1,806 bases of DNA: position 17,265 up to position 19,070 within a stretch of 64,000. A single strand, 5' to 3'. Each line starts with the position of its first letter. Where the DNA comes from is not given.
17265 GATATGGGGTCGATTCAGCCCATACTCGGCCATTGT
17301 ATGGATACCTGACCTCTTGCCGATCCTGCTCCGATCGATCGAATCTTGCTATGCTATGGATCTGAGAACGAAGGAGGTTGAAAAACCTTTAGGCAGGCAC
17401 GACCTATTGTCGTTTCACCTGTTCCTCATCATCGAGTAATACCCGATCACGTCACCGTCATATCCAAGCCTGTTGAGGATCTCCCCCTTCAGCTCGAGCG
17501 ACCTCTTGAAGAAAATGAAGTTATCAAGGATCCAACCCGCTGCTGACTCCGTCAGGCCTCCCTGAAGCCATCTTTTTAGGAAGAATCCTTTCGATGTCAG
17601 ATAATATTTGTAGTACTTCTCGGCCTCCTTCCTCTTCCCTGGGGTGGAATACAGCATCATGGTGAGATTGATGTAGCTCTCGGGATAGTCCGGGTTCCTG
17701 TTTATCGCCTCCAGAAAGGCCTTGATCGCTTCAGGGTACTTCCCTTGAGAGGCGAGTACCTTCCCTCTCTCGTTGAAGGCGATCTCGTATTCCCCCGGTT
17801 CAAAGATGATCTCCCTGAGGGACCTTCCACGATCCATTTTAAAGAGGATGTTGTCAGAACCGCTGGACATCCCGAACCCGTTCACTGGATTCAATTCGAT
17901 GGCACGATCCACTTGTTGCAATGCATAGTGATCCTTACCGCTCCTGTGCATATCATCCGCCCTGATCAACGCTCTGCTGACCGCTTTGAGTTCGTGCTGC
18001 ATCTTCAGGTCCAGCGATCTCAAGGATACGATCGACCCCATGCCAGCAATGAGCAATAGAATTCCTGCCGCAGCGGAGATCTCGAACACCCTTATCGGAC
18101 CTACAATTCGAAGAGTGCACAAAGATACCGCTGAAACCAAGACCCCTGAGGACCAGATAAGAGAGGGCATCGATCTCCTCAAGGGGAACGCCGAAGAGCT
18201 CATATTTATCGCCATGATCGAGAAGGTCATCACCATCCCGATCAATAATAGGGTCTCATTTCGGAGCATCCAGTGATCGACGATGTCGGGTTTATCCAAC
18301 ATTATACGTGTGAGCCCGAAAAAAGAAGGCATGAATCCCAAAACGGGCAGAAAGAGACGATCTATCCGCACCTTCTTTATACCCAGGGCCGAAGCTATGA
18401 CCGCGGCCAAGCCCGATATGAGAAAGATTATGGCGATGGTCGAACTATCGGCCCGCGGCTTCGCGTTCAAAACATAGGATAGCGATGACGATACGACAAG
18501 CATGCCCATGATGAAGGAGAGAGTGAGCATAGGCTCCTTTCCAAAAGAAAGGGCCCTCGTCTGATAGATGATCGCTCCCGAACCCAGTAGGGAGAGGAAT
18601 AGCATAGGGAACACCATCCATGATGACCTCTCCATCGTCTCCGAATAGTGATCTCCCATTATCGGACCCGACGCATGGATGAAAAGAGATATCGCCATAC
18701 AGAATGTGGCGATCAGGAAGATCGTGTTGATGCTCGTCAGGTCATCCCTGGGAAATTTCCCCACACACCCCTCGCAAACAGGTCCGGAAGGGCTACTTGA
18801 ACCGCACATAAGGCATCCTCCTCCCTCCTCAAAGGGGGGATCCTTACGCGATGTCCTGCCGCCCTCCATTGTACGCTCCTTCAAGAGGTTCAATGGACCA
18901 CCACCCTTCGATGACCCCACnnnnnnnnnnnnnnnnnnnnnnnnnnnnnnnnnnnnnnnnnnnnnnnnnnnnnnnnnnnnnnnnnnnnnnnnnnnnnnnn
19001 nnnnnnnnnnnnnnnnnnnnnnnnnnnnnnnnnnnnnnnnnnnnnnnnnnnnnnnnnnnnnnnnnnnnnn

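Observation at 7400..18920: Three adjacent giant surface proteins share a C-terminal TM-basic-WEE-COOH tail, next to a TPR/zinc-ribbon polytopic membrane protein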

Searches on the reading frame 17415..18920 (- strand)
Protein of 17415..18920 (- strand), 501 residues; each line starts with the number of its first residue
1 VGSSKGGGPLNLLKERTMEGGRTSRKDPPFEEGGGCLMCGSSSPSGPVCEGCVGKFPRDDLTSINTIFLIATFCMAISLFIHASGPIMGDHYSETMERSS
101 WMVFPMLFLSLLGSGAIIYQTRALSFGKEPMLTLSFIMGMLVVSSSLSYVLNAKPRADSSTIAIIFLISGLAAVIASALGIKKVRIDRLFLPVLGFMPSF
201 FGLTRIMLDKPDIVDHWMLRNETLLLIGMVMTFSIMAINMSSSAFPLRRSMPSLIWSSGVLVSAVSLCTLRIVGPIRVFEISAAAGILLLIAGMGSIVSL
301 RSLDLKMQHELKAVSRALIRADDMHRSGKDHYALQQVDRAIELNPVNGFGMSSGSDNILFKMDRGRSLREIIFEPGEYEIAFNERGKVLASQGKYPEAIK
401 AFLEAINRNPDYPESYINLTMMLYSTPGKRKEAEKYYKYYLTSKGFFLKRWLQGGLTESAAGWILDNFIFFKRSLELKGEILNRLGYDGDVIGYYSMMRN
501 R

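Call 4: search_protein_families(library=pfam, proteins=[window:17415-18920:-], max_evalue=0.01)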
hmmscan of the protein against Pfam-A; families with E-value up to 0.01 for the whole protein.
window:17415-18920:- (501 aa): 8 families
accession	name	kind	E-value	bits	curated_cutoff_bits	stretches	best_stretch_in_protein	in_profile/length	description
PF13414.12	TPR_11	-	6.1e-09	35.9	26.8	1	386-419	1-34/42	TPR repeat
PF07719.23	TPR_2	-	1.8e-07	31.2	27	1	381-412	3-34/34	Tetratricopeptide repeat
PF00515.34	TPR_1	-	4.4e-07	29.9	27.8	1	381-412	3-34/34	Tetratricopeptide repeat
PF13431.12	TPR_17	-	0.00019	21.9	24.4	0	401-423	1-23/34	Tetratricopeptide repeat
PF13432.12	TPR_16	-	0.00052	20.8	32.7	1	385-441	3-58/65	Tetratricopeptide repeat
PF13424.12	TPR_12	-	0.00071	20.2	30.1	1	380-438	4-69/77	Tetratricopeptide repeat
PF13428.12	TPR_14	-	0.00084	20.2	23.5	1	385-419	7-41/44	Tetratricopeptide repeat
PF13181.12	TPR_8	-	0.0011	19.4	25.7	0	383-412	5-34/34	Tetratricopeptide repeat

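Call 5: search_protein_families(library=ncbifam, proteins=[window:17415-18920:-], max_evalue=0.01)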
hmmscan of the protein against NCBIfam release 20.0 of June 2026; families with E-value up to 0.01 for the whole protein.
window:17415-18920:- (501 aa): 4 families
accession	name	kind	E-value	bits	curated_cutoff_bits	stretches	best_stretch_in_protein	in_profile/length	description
TIGR02521.1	type_IV_pilW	equivalog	0.003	17.1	154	1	380-441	136-196/234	type IV pilus biogenesis/stability protein PilW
NF033762.1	social_mot_Tgl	equivalog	0.0074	15.6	225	0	391-443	43-95/252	social motility TPR repeat lipoprotein Tgl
TIGR02917.1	PEP_TPR_lipo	equivalog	0.0083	14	312.2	0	386-435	844-892/899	XrtA/PEP-CTERM system TPR-repeat protein PrsT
NF033758.1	gliding_GltE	equivalog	0.0089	15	225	0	368-445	279-356/411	adventurous gliding motility TPR repeat lipoprotein GltE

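Call 6: find_homologous_proteins(query=window:17415-18920:-)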
Query window:17415-18920:- (501 aa): 6 proteins with E <= 0.001 among 8000 candidates.
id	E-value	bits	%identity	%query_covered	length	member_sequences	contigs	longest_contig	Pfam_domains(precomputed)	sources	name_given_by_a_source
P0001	0.0e+0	1095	100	98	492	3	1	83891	PF13414.13,PF00515.35,PF07719.24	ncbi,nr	ncbi:MAG: tetratricopeptide repeat protein [Candidatus Thermoplasmatota archaeon]|nr:tetratricopepti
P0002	1.0e-167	577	53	93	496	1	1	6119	PF13414.13,PF00515.35,PF07719.24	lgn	-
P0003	9.7e-10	56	26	23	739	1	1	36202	PF10602.16,PF03704.24,PF13414.13,PF12569.15,PF13374.13,PF07721.21,PF24575.2,PF00515.35,PF13424.13,PF13429.13,PF14561.13,PF07719.24,PF13174.13,PF13231.13,PF20308.5,PF25063.1,PF13431.13,PF23914.2,PF25062.2,PF13176.13,PF13428.13,PF14559.13,PF25575.1,PF10516.16,PF13371.13,PF17874.8,PF12895.14,PF21033.5,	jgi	jgi:tetratricopeptide (TPR) repeat protein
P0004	3.8e-9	54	32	20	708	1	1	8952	PF13431.13,PF13414.13,PF13428.13,PF14559.13,PF13371.13,PF00515.35,PF13424.13,PF21033.5,PF13432.13,PF13181.13,PF07719.24,PF13231.13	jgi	jgi:tetratricopeptide (TPR) repeat protein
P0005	1.8e-6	45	43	13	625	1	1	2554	PF13431.13,PF13414.13,PF13428.13,PF14559.13,PF13371.13,PF00515.35,PF13424.13,PF13432.13,PF13181.13,PF01239.29,PF07719.24,PF13174.13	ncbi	-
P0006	2.6e-4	38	31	19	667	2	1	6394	PF13431.13,PF23914.2,PF13414.13,PF13176.13,PF12569.15,PF13428.13,PF13374.13,PF14559.13,PF13371.13,PF00515.35,PF13424.13,PF21033.5,PF13432.13,PF13181.13,PF01239.29,PF07719.24,PF13174.13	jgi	jgi:tetratricopeptide (TPR) repeat protein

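Call 7: find_encoding_contigs(protein=P0002, flank=10000)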
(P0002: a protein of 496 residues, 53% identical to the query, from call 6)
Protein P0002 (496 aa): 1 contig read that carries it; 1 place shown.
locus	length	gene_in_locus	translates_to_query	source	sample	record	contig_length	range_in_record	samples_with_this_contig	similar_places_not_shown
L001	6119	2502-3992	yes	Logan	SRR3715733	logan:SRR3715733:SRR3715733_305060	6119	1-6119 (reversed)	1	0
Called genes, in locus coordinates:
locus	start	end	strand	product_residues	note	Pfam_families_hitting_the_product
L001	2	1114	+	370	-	?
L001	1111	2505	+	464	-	PF00535:Glycos_transf_2, PF10111:Glyco_tranf_2_2 (weak), PF13641:Glyco_tranf_2_3, PF13632:Glyco_trans_2_3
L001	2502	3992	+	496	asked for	PF00515:TPR_1 (faint), PF07719:TPR_2 (faint), PF13414:TPR_11 (weak)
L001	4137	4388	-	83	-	PF00076:RRM_1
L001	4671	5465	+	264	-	-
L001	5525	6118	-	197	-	?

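Call 8: find_encoding_contigs(protein=P0001, flank=10000)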
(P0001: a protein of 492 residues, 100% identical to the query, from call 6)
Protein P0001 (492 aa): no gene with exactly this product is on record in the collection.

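Call 47: predict_structure(alignment_id=A2)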
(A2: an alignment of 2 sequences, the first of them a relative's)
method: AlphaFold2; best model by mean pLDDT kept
length: 492 residues; sequences in the alignment: 2
mean_pLDDT: 42.1   pTM: 0.34
mean pLDDT of the five models: 42.1, 41.3, 41.0, 39.9, 39.5
residues with pLDDT >= 90: 0; 70-90: 29; 50-70: 97; < 50: 366
segments of 3 or more residues with pLDDT < 50: 1-26, 44-295, 338-389, 434-449, 480-482, 484-492
pLDDT, mean of each block of 10 residues (from residue 1): 29 25 43 52 44 38 41 36 35 36 36 33 37 42 39 39 35 29 31 36 36 32 33 29 29 30 32 34 32 51 71 78 69 54 29 28 30 34 42 53 54 60 65 45 42 58 72 63 45 29
secondary structure, 60 per line:
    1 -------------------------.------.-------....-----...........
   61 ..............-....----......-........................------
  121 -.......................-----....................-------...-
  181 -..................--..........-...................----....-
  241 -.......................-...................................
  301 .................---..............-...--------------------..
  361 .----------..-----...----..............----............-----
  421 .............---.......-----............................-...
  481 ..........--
elements in order: H41-44 H50-74 H76-79 H84-89 H91-114 H122-144 H150-169 H182-199 H202-211 H213-231 H236-239 H242-264 H266-317 H321-334 E379-381 H386-399 H404-415 H421-433 H437-443 H449-476 H478-490

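Call 75: search_protein_families(library=pfam, proteins=[L001:2502-3440:+], max_evalue=10)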
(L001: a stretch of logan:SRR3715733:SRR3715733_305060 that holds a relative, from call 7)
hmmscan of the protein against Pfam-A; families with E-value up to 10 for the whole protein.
L001:2502-3440:+ (313 aa): 1 family
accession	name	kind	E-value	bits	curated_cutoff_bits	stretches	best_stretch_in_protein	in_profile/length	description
PF09788.14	Tmemb_55A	-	4.8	6.7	30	1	155-198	194-236/248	Transmembrane protein 55A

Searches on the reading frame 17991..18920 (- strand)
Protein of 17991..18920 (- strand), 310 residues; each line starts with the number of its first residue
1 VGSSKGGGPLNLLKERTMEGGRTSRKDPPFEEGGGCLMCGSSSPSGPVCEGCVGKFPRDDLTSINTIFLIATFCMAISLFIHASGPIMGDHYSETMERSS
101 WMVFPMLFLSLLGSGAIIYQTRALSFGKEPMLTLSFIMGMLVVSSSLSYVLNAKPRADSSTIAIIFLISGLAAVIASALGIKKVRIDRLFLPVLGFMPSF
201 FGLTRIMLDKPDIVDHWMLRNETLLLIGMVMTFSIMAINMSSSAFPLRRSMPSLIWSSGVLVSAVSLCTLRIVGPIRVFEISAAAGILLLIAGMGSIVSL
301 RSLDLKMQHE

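Call 24: search_protein_representatives(protein=window:17991-18920:-)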
Query: 310 residues. Proteins with E-value up to 0.001 (for the whole library): 1; up to 1e-10: 1; up to 1e-30: 1. The best 1 are listed.
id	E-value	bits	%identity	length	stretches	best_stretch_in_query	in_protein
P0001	1.1e-188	642.1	100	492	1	10-310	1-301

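Call 75: search_protein_families(library=pfam, proteins=[window:17991-18920:-], max_evalue=10)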
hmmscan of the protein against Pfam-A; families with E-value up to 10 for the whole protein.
window:17991-18920:- (310 aa): 1 family
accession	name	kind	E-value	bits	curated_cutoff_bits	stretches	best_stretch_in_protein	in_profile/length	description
PF25659.1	YohP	-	7.7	7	27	1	160-175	7-21/28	Membrane protein YohP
